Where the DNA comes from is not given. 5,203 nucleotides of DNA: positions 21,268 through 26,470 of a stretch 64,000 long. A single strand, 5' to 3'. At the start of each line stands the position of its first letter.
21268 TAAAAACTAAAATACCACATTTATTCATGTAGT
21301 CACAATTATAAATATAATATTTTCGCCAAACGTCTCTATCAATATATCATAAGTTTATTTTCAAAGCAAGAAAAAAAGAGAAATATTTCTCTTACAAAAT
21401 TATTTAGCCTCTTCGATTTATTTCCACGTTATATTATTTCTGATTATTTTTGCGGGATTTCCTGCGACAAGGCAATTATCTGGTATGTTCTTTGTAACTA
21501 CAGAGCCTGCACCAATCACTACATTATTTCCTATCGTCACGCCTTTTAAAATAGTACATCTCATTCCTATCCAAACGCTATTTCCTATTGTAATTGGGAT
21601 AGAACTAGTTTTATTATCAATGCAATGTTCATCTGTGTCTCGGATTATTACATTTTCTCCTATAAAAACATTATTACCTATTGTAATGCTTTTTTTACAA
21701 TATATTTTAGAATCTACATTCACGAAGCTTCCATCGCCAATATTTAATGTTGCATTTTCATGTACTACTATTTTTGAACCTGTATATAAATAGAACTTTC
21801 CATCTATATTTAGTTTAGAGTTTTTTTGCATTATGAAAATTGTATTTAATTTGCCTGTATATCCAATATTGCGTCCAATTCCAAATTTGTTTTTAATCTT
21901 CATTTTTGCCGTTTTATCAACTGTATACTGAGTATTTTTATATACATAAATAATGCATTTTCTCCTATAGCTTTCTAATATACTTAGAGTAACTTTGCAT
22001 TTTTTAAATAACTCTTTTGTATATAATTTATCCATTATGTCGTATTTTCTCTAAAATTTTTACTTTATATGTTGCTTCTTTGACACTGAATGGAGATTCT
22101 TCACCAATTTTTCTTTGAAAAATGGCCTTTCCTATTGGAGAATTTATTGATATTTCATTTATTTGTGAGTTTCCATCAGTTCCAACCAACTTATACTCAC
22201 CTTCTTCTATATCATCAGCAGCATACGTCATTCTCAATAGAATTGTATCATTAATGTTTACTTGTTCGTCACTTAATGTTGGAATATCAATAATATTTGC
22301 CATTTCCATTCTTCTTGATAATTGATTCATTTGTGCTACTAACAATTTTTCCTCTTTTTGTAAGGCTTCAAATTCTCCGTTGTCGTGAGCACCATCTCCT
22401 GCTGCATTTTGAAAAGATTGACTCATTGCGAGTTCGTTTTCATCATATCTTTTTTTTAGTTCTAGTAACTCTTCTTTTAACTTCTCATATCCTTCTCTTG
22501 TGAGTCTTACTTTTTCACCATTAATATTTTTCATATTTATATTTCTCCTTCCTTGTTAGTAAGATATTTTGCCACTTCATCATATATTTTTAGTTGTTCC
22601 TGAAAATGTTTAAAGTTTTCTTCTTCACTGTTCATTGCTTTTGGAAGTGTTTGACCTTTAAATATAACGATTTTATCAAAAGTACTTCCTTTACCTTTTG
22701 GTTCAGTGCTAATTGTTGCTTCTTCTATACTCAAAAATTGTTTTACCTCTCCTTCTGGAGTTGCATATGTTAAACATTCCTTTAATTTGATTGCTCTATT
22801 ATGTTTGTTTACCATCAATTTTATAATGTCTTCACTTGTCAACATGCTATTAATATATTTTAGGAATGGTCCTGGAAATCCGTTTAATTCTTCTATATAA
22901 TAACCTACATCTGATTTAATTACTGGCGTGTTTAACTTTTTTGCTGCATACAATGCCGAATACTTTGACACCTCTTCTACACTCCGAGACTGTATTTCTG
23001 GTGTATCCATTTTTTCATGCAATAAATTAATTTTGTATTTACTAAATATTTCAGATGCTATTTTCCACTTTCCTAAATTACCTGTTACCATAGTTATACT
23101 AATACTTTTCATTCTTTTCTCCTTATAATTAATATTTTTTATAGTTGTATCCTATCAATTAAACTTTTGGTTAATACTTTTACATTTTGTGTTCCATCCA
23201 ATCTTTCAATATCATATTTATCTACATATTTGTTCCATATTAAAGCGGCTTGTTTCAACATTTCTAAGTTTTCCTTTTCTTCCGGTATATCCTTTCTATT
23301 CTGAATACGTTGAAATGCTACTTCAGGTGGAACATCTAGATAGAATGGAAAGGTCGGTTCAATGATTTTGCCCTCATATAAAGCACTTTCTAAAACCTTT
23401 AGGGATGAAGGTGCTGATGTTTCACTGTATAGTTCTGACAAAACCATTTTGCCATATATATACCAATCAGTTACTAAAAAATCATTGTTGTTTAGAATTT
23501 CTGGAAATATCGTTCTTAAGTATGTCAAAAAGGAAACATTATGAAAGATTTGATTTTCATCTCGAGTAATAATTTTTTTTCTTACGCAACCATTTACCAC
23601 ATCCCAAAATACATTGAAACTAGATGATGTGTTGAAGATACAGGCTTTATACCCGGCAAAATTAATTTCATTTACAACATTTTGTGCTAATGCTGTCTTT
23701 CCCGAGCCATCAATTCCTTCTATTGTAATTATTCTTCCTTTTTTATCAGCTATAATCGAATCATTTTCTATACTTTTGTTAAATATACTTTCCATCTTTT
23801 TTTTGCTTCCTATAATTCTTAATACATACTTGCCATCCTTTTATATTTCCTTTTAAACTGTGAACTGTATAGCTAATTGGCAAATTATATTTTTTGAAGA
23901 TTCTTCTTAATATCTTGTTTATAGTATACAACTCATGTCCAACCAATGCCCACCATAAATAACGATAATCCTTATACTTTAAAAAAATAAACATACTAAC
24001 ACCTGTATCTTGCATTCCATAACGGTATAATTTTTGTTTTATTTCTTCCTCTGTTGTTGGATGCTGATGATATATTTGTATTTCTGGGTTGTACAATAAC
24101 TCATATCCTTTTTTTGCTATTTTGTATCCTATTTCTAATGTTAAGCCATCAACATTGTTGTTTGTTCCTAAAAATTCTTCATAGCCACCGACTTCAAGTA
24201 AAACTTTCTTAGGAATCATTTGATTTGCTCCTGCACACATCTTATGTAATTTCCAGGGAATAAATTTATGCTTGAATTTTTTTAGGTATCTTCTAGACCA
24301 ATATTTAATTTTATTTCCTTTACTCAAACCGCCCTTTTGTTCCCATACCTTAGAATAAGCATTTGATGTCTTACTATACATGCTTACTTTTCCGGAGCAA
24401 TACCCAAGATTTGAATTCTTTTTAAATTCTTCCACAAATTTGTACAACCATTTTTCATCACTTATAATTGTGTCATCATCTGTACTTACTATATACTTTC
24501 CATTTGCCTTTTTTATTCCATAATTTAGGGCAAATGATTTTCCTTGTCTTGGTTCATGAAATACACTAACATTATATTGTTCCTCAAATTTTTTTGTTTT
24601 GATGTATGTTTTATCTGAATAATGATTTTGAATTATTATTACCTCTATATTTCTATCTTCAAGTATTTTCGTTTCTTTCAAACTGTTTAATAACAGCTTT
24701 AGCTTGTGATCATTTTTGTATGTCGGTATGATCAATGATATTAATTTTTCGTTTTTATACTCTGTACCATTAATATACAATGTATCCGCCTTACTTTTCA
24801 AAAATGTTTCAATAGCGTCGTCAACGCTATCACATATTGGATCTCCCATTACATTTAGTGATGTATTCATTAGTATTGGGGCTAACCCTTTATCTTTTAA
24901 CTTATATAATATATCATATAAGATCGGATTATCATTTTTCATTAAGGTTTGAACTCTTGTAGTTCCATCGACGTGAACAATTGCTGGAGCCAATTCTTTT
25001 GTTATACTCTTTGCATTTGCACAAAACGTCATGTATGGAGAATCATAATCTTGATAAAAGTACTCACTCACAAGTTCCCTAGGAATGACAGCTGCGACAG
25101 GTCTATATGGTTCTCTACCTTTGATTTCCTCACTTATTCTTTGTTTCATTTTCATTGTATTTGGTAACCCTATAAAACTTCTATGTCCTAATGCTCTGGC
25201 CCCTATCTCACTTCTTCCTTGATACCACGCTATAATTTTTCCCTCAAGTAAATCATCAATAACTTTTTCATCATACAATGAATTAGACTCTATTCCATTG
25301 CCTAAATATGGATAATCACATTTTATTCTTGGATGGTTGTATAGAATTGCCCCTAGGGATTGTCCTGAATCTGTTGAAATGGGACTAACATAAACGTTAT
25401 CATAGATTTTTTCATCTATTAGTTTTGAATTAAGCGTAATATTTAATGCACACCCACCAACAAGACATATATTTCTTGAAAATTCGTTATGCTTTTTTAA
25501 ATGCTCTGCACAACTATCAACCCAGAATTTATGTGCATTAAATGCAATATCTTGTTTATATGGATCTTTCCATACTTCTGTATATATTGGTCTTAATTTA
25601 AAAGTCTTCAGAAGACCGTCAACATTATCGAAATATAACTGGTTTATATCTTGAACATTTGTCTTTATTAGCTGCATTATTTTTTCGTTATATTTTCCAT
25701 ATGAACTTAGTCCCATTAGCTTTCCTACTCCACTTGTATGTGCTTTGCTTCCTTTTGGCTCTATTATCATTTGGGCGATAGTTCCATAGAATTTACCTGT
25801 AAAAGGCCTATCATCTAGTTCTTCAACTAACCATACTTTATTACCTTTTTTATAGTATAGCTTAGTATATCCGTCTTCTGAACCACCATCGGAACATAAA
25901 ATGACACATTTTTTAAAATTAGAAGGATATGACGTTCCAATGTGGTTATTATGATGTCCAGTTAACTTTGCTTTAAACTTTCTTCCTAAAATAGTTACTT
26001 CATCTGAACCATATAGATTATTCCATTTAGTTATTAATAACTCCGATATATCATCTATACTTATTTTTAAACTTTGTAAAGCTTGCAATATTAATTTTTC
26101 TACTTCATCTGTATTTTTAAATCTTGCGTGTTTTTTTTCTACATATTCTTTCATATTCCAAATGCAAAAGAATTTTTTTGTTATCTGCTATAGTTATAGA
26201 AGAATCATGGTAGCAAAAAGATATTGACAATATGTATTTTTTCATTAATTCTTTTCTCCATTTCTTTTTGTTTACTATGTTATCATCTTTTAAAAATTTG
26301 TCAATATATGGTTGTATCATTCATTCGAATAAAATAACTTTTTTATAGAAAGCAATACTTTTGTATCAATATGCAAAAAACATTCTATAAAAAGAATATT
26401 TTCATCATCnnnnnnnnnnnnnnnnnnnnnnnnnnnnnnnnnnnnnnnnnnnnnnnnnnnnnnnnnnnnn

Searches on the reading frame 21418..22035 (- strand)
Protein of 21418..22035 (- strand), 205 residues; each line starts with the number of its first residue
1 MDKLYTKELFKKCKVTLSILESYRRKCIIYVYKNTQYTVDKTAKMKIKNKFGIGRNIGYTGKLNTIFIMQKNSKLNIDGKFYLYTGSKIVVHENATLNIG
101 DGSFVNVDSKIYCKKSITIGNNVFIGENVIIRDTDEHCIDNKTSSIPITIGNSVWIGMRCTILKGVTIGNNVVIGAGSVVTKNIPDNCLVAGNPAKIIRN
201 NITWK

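Call 4: search_protein_families(library=pfam, proteins=[window:21418-22035:-], max_evalue=0.1)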
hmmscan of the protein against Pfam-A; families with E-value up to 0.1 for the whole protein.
window:21418-22035:- (205 aa): 4 families
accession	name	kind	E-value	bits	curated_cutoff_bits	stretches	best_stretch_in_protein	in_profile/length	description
PF00132.30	Hexapep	-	6.1e-14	51.5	27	2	148-182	2-36/36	Bacterial transferase hexapeptide (six repeats)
PF14602.12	Hexapep_2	-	1.6e-09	37.8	27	1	147-182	1-34/34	Hexapeptide repeat of succinyl-transferase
PF25084.1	LbH_EIF2B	-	0.00013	22.3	54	1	84-178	5-103/105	EIF2B subunit epsilon LbH domain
PF25087.1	GMPPB_C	-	0.043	13.9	39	0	105-185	5-88/110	GMPPB C-terminal domain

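Call 6: search_protein_families(library=ncbifam, proteins=[window:21418-22035:-], max_evalue=0.1)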
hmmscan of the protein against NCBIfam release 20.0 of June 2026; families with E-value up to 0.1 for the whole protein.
window:21418-22035:- (205 aa): 51 families (the best 25 are shown)
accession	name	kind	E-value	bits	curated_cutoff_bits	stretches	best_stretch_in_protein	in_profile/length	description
NF007240.0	PRK09677.1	equivalog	2.9e-24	85.6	243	1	68-200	37-183/192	putative lipopolysaccharide biosynthesis O-acetyl transferase WbbJ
NF007076.0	PRK09527.1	equivalog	5.3e-21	75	347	1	95-200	74-184/203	galactoside O-acetyltransferase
NF007499.0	PRK10092.1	equivalog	6.7e-21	74.9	314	1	98-200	75-182/183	maltose O-acetyltransferase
NF007797.0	PRK10502.1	subfamily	7.4e-20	71.3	192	1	96-202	72-180/183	WcaF family extracellular polysaccharide biosynthesis acetyltransferase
TIGR03570.1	NeuD_NnaD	subfamily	5.1e-18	65.4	160.8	1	95-196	94-202/202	NeuD/PglB/VioB family sugar acetyltransferase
NF058585.1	HptprglPActTf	PfamEq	2e-17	63.3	300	1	109-200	70-159/172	heptaprenylglyceryl phosphate O-acetyltransferase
TIGR03532.1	DapD_Ac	equivalog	1.9e-16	60.4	231.75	1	95-200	115-213/231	2,3,4,5-tetrahydropyridine-2,6-dicarboxylate N-acetyltransferase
TIGR04008.1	WcaF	equivalog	6.9e-16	58.7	326.3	1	95-202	70-179/180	colanic acid biosynthesis acetyltransferase WcaF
TIGR03308.1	phn_thr-fam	hypoth_equivalog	7.9e-16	58.5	201.65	1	141-201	102-162/204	phosphonate metabolim protein, transferase hexapeptide repeat family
NF041874.1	EPS_EpsC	equivalog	1.4e-15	57.4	150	1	99-200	70-166/168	serine O-acetyltransferase EpsC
NF000311.1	Vat_ABCDEFH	equivalog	2.5e-15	56.6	300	1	148-201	111-164/201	Vat family streptogramin A O-acetyltransferase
NF038307.1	EPS_acetyl_HpsU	equivalog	9.8e-15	54.6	305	1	97-197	72-174/178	hormogonium polysaccharide biosynthesis acetyltransferase HpsU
NF000101.1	stregram_VatA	exception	5.3e-13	49.1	450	1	148-201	119-172/219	streptogramin A O-acetyltransferase Vat(A)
NF033468.1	stregram_VatI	exception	1.2e-12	48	415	1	149-201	114-166/208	streptogramin A O-acetyltransferase Vat(I)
NF000147.1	stregram_VatF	exception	1.6e-12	47.4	400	1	84-202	62-175/221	streptogramin A O-acetyltransferase Vat(F)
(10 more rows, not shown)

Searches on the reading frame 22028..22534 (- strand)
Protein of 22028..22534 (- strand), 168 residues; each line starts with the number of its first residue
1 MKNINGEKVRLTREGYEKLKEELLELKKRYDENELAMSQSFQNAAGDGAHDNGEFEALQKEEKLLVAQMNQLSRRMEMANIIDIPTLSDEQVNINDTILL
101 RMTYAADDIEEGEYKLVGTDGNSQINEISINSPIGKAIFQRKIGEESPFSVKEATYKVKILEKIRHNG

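Call 4: search_protein_families(library=pfam, proteins=[window:22028-22534:-], max_evalue=0.1)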
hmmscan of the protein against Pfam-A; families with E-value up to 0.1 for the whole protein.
window:22028-22534:- (168 aa): 2 families
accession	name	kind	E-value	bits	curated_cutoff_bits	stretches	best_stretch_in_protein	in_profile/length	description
PF01272.25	GreA_GreB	-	6.1e-10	39.4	26.9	1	90-162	4-74/77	Transcription elongation factor, GreA/GreB, C-term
PF03449.20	GreA_GreB_N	-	1e-06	29.3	24.5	1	10-81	2-71/71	Transcription elongation factor, N-terminal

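Call 6: search_protein_families(library=ncbifam, proteins=[window:22028-22534:-], max_evalue=0.1)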
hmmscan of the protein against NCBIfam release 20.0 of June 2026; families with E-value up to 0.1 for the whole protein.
window:22028-22534:- (168 aa): 12 families
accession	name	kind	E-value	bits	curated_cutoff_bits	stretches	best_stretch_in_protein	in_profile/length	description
NF001263.0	PRK00226.1-4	equivalog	1.1e-21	77.4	145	1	7-162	5-156/160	transcription elongation factor GreA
TIGR01462.1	greA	subfamily_domain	1.6e-20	73.7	139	1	11-162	2-149/151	transcription elongation factor GreA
NF001261.0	PRK00226.1-2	equivalog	2.7e-18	66.3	167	1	7-151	2-142/157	transcription elongation factor GreA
NF001260.0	PRK00226.1-1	equivalog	2.7e-14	53.1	234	1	10-162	7-155/160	transcription elongation factor GreA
NF002506.1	PRK01885.1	equivalog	5.7e-14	52.1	188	1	10-161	4-150/156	transcription elongation factor GreB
NF001264.0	PRK00226.1-5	equivalog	6.4e-14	52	180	1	8-149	3-141/158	transcription elongation factor GreA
TIGR01461.1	greB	equivalog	1.5e-12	47.6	171.05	1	10-150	4-139/156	transcription elongation factor GreB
NF011309.0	PRK14720.1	equivalog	1.5e-11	43.1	714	1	9-162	750-899/906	transcription elongation factor GreA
NF001262.0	PRK00226.1-3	equivalog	4e-10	39.7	161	1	8-162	6-158/165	transcription elongation factor GreA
NF004548.0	PRK05892.1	equivalog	8.1e-06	25.8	126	1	9-161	6-152/158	nucleoside diphosphate kinase regulator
NF004973.0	PRK06342.1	equivalog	0.00045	20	159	1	44-152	48-152/160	transcription elongation factor GreA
NF004396.0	PRK05753.1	equivalog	0.0011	18.7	109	1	66-152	29-113/137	nucleoside diphosphate kinase regulator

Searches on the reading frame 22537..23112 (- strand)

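Call 4: search_protein_families(library=pfam, proteins=[window:22537-23112:-], max_evalue=0.1)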
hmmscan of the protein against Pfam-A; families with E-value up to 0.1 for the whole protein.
window:22537-23112:- (191 aa): 1 family
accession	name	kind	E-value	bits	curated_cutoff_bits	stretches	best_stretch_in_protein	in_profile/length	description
PF01725.21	Ham1p_like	-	1e-18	68.3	22.5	1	6-165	1-170/186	Ham1 family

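Call 6: search_protein_families(library=ncbifam, proteins=[window:22537-23112:-], max_evalue=0.1)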
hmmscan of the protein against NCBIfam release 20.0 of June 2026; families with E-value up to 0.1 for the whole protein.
window:22537-23112:- (191 aa): 6 families
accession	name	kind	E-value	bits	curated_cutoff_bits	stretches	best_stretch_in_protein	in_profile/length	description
NF011396.0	PRK14821.1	equivalog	4.6e-35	120.8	203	1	6-186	3-182/185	XTP/dITP diphosphatase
TIGR00042.1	TIGR00042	equivalog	9.3e-26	90.3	145.35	1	6-174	2-176/184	RdgB/HAM1 family non-canonical purine NTP pyrophosphatase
NF011397.0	PRK14822.1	equivalog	7.8e-09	35.1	234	1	6-175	4-187/201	XTP/dITP diphosphatase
NF011399.0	PRK14824.1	subfamily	4.6e-08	32.7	267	1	6-165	5-182/206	putative deoxyribonucleotide triphosphate pyrophosphatase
NF011400.0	PRK14825.1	equivalog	0.0019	17.9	246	1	48-166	48-178/199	putative deoxyribonucleotide triphosphate pyrophosphatase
NF007444.0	PRK09997.1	equivalog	0.075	12.5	465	0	45-100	87-142/258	hydroxypyruvate isomerase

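Call 39: search_protein_families(library=padloc, proteins=[window:22537-23112:-], max_evalue=0.1)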
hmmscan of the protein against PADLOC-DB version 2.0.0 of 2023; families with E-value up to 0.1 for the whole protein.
window:22537-23112:- (191 aa): 0 families

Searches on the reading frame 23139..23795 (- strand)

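Call 4: search_protein_families(library=pfam, proteins=[window:23139-23795:-], max_evalue=0.1)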
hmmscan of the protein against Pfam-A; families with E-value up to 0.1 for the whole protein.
window:23139-23795:- (218 aa): 17 families
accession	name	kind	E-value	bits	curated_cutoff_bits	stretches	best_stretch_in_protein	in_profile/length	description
PF02223.23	Thymidylate_kin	-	7.6e-15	55.5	27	1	25-209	1-182/185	Thymidylate kinase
PF01712.25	dNK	-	4e-06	27.2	27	1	23-201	1-180/203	Deoxynucleoside kinase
PF13238.12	AAA_18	-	3.9e-05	24.6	29.4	1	23-178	1-123/128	AAA domain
PF13207.12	AAA_17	-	0.00044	21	27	0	27-47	2-22/136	AAA domain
PF20720.3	nSTAND3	-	0.0024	18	27.2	1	18-68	15-62/155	Novel STAND NTPase 3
PF24883.2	NPHP3_N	-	0.0032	18.1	24.8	1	17-54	19-56/164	Nephrocystin 3, N-terminal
PF00931.28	NB-ARC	-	0.0033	17.2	23.5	1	19-44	18-42/248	NB-ARC domain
PF13671.12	AAA_33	-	0.0071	17.1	27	0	23-44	2-23/143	AAA domain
PF00154.27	RecA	-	0.012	15.5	27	1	18-55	50-87/262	recA bacterial DNA recombination protein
PF13401.12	AAA_22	-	0.019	15.7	27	1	19-68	4-56/130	AAA domain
PF05729.18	NACHT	-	0.028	14.7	26.7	1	21-46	1-26/167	NACHT domain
PF06068.19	TIP49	-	0.038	13.6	23.8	1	15-58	43-87/347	TIP49 P-loop domain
PF09848.15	SLFN-g3_helicase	-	0.04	13.6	24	1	21-46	2-28/354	Schlafen group 3, DNA/RNA helicase domain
PF03205.20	MobB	-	0.041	14.2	26.6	1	22-53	1-32/133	Molybdopterin guanine dinucleotide synthesis protein B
PF25201.1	nSTAND6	-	0.052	14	27.7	1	20-58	18-56/148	Novel STAND NTPase 6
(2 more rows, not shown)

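Call 6: search_protein_families(library=ncbifam, proteins=[window:23139-23795:-], max_evalue=0.1)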
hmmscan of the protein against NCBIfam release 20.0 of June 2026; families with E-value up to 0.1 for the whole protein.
window:23139-23795:- (218 aa): 19 families
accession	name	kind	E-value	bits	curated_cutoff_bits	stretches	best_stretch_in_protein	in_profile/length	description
TIGR00041.1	DTMP_kinase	equivalog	2e-14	53.8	83.25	1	19-209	3-193/196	dTMP kinase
NF005923.0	PRK07933.1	equivalog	2.8e-06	26.9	193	1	22-171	2-157/213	dTMP kinase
TIGR02173.1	cyt_kin_arch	equivalog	6.5e-05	23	102.1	0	22-46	2-26/169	(d)CMP kinase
NF041053.1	CobW_rel_Se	equivalog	0.0018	18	180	1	21-54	2-35/195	CobW-related selenoprotein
NF005807.0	PRK07667.1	equivalog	0.003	17.1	221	1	19-57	16-54/193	kinase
NF006085.0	PRK08233.1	equivalog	0.0032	17.3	198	1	17-45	2-30/184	hypothetical protein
TIGR02012.1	tigrfam_recA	equivalog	0.0032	16.8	325.3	1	19-57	54-92/321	recombinase RecA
NF005250.0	PRK06761.1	equivalog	0.0075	15.3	270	1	21-55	4-38/282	hypothetical protein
TIGR03420.1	DnaA_homol_Hda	equivalog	0.0076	15.8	194.8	1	15-81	33-99/226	DnaA regulatory inactivator Hda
NF006746.0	PRK09270.1-5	subfamily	0.0094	14.9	250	1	17-54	18-55/210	nucleoside/nucleotide kinase family protein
TIGR00176.1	mobB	equivalog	0.012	15.6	76.2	1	22-51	1-30/155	molybdopterin-guanine dinucleotide biosynthesis protein B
NF004041.0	PRK05541.1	subfamily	0.021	14.8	127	1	18-47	5-34/176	adenylyl-sulfate kinase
TIGR03709.1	PPK2_rel_1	subfamily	0.026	13.7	247.2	0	17-59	53-95/264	PPK2 family polyphosphate kinase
NF004018.0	PRK05480.1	equivalog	0.028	13.9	180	1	18-45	4-31/210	uridine kinase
NF002059.0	PRK00889.1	subfamily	0.038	13.6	244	0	18-51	3-36/177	adenylyl-sulfate kinase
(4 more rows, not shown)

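Call 39: search_protein_families(library=padloc, proteins=[window:23139-23795:-], max_evalue=0.1)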
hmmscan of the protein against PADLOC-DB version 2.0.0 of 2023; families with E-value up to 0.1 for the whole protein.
window:23139-23795:- (218 aa): 3 families
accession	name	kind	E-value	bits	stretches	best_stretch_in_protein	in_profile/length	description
PDLC02911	VakA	-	2.4e-07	29.5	1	22-191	4-138/163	-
PDLC04690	PDC-M51B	-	1.1e-06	26.6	1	22-205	4-170/191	-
PDLC04140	mad8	-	2.7e-05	21.9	1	15-94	22-86/314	mads_8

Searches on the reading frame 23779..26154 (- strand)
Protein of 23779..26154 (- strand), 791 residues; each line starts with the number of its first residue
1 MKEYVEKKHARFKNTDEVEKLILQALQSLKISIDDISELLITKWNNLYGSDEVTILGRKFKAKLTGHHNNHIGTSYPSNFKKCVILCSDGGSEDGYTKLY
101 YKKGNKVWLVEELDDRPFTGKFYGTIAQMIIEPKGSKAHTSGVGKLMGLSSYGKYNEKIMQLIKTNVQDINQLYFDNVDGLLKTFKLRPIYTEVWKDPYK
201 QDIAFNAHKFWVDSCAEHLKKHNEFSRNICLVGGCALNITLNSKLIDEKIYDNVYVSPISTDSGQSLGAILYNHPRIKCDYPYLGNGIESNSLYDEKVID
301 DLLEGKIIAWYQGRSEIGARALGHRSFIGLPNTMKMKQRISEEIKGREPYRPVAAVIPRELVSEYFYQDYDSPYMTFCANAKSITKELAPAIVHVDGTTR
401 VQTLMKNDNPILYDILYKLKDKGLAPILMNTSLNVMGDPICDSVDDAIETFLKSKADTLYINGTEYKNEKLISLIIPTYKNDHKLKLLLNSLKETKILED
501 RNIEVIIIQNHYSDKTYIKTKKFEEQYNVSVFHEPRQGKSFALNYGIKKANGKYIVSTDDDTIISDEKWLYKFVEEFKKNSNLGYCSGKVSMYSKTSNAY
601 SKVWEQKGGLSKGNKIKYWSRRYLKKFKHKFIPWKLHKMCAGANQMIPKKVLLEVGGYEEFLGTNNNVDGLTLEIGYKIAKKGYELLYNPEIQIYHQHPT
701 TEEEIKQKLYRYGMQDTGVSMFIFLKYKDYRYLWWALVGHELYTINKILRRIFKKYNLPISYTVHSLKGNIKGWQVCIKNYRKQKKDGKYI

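Call 4: search_protein_families(library=pfam, proteins=[window:23779-26154:-], max_evalue=0.1)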
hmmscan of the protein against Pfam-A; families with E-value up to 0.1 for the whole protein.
window:23779-26154:- (791 aa): 10 families
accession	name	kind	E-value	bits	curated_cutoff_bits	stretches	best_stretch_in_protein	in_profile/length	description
PF16861.10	Carbam_trans_C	-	1.2e-53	181.7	27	1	301-464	3-166/170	Carbamoyltransferase C-terminus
PF00535.33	Glycos_transf_2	-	1.4e-21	77.6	23.3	1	473-652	1-164/168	Glycosyl transferase family 2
PF02543.21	Carbam_trans_N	-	7.4e-21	75.4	24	1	61-270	124-345/346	Carbamoyltransferase N-terminus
PF10111.15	Glyco_tranf_2_2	-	7.7e-07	29.3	27.3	1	473-664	1-188/276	Glycosyltransferase like family 2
PF13641.12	Glyco_tranf_2_3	-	1.8e-06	28.6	27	1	472-705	3-220/230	Glycosyltransferase like family 2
PF13632.12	Glyco_trans_2_3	-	0.00027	21.3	27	1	554-715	1-142/198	Glycosyl transferase family group 2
PF13712.12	Glyco_tranf_2_5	-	0.0066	16.6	27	1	537-585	37-87/210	Glycosyltransferase like family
PF22521.2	HypF_C_2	-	0.024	14.8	27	1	182-248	144-216/241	Carbamoyltransferase, Kae1-like Domain, second subdomain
PF01869.26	BcrAD_BadFG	-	0.03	14.3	31.5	1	196-271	191-269/271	BadF/BadG/BcrA/BcrD ATPase family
PF01300.24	Sua5_yciO_yrdC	-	0.079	12.9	25.1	0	403-468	100-157/178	Telomere recombination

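Call 6: search_protein_families(library=ncbifam, proteins=[window:23779-26154:-], max_evalue=0.1)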
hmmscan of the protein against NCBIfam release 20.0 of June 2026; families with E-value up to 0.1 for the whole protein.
window:23779-26154:- (791 aa): 18 families
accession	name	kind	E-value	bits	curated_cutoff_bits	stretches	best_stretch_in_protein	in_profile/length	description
NF041651.1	nodul_NodU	equivalog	3e-37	128.6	1000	1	57-467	113-553/556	nodulation protein NodU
NF038302.1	EPS_HpsE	equivalog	3.2e-22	78.9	300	1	473-702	4-228/307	hormogonium polysaccharide biosynthesis glycosyltransferase HpsE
NF041875.1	EPS_EpsD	equivalog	1.9e-19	70.2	370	1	472-720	1-231/325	exopolysaccharide biosynthesis glycosyltransferase EpsD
TIGR03937.1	PgaC_IcaA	equivalog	2.4e-15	56.4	422.3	1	464-591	39-164/407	poly-beta-1,6-N-acetyl-D-glucosamine synthase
TIGR03111.1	glyc2_xrt_Gpos1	hypoth_equivalog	2.1e-14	53.2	363.95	1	467-590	46-169/439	TIGR03111 family XrtG-associated glycosyltransferase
TIGR03965.1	mycofact_glyco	equivalog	4.1e-14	52.3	280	1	468-714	72-298/467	mycofactocin biosynthesis glycosyltransferase MftF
NF007482.0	PRK10073.1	equivalog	8.2e-13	48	423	1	468-589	4-123/334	glycosyltransferase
NF038299.1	EPS_HpsN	equivalog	5.6e-11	42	425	1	471-601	2-130/317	hormogonium polysaccharide biosynthesis glycosyltransferase HpsN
TIGR04283.1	glyco_like_mftF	equivalog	1.7e-08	34.4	182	1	472-580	1-101/221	TIGR04283 family arsenosugar biosynthesis glycosyltransferase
NF041394.1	GtaseAglG_Halo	equivalog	7.2e-08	32.1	440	1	473-584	4-114/304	glucosyl-dolichyl phosphate glucuronosyltransferase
NF047683.1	TeichurnBiosyTuaG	equivalog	3.6e-07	30.1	400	1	467-580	3-114/252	teichuronic acid biosynthesis protein TuaG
NF050050.1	ProtGlycPglI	equivalog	3.4e-05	23.4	500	1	471-567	3-99/306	GalNAc(5)-diNAcBac-PP-undecaprenol beta-1,3-glucosyltransferase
TIGR04440.1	glyco_TIGR04440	domain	5.1e-05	23.1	70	1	473-599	3-128/215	TIGR00180 family glycosyltransferase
TIGR01556.1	rhamnosyltran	subfamily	5.8e-05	22.4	200.55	1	495-697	14-201/281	rhamnosyltransferase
TIGR04009.1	wcaE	equivalog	0.00017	21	369.2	1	471-567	2-98/248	colanic acid biosynthesis glycosyltransferase WcaE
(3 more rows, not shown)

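Call 39: search_protein_families(library=padloc, proteins=[window:23779-26154:-], max_evalue=0.1)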
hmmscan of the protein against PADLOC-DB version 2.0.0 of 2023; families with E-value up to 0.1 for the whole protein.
window:23779-26154:- (791 aa): 0 families

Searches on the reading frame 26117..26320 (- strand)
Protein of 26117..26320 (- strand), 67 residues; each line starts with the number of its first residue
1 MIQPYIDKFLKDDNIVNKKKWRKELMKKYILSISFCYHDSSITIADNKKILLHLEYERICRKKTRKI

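Call 4: search_protein_families(library=pfam, proteins=[window:26117-26320:-], max_evalue=0.1)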
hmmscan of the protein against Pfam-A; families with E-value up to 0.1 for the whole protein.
window:26117-26320:- (67 aa): 1 family
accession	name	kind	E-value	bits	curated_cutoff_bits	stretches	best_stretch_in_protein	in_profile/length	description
PF02543.21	Carbam_trans_N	-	0.011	15.6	24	1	30-64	2-36/346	Carbamoyltransferase N-terminus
